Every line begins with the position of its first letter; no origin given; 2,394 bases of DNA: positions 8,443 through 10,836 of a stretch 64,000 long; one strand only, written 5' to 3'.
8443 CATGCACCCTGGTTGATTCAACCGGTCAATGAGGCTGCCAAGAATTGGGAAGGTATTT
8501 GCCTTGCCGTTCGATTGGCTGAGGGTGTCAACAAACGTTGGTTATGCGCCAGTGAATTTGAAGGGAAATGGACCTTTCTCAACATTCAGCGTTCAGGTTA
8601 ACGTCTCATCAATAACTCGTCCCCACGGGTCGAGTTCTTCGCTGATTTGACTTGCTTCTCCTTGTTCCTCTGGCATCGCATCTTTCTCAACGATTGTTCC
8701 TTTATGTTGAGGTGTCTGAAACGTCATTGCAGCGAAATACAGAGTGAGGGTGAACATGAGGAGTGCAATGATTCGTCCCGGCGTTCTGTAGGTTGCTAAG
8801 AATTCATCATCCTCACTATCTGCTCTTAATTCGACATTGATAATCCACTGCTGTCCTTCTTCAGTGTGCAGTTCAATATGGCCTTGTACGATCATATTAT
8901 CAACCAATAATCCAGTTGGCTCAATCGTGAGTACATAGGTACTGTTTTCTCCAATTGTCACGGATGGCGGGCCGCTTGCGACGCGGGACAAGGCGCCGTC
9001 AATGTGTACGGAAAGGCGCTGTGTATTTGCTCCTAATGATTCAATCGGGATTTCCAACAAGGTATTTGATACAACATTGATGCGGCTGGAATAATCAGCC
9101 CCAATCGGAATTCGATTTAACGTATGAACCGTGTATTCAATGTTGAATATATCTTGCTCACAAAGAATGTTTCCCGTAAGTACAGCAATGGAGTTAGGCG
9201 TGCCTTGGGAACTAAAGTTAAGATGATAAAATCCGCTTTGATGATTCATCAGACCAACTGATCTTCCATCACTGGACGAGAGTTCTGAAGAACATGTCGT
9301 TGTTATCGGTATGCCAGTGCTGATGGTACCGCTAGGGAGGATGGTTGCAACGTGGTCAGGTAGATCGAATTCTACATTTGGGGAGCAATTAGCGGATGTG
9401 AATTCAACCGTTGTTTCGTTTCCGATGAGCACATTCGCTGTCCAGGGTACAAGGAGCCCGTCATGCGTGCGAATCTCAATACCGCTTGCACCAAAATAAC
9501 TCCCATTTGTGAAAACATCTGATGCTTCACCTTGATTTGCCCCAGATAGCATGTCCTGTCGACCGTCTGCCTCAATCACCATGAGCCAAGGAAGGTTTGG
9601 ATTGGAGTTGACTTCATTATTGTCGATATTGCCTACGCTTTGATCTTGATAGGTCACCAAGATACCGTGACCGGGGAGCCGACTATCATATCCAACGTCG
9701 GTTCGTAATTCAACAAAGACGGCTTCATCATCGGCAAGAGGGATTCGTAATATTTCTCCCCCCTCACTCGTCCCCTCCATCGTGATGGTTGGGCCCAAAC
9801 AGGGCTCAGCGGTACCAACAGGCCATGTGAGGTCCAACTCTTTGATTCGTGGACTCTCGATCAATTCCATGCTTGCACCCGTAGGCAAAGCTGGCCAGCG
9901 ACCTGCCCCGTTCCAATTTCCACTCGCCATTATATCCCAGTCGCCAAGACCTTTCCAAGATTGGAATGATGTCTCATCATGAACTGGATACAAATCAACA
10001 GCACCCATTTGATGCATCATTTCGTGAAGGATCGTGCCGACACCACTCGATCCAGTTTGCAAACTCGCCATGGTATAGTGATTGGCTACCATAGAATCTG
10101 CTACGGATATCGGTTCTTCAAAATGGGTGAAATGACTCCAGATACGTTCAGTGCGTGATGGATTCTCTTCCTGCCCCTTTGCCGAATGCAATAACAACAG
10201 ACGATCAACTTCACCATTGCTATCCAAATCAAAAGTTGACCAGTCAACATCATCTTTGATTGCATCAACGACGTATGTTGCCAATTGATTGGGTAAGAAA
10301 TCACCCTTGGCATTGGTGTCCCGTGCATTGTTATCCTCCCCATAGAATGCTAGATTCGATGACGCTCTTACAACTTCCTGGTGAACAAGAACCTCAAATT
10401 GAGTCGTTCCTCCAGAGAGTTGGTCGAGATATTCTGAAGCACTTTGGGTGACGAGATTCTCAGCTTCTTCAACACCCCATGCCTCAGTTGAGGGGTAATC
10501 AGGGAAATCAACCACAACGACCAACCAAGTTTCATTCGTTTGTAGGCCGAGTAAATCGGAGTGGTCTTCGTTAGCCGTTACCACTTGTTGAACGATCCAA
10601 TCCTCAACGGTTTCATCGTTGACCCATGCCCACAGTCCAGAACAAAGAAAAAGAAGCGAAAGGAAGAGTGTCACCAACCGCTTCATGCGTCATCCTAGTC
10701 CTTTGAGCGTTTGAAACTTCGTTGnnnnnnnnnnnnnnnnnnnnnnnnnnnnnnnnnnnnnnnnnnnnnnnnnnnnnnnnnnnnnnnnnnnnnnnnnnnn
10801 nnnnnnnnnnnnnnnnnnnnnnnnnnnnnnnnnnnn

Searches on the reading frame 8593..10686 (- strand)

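Call 44: search_protein_families(library=pfam, proteins=[window:8593-10686:-], max_evalue=0.00001)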
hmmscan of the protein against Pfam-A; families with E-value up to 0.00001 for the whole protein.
window:8593-10686:- (697 aa): 1 family
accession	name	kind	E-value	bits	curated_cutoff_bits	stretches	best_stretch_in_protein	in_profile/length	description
PF05547.17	Peptidase_M6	-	1.5e-07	31.4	22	1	73-263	62-270/294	Immune inhibitor A peptidase M6, catalytic domain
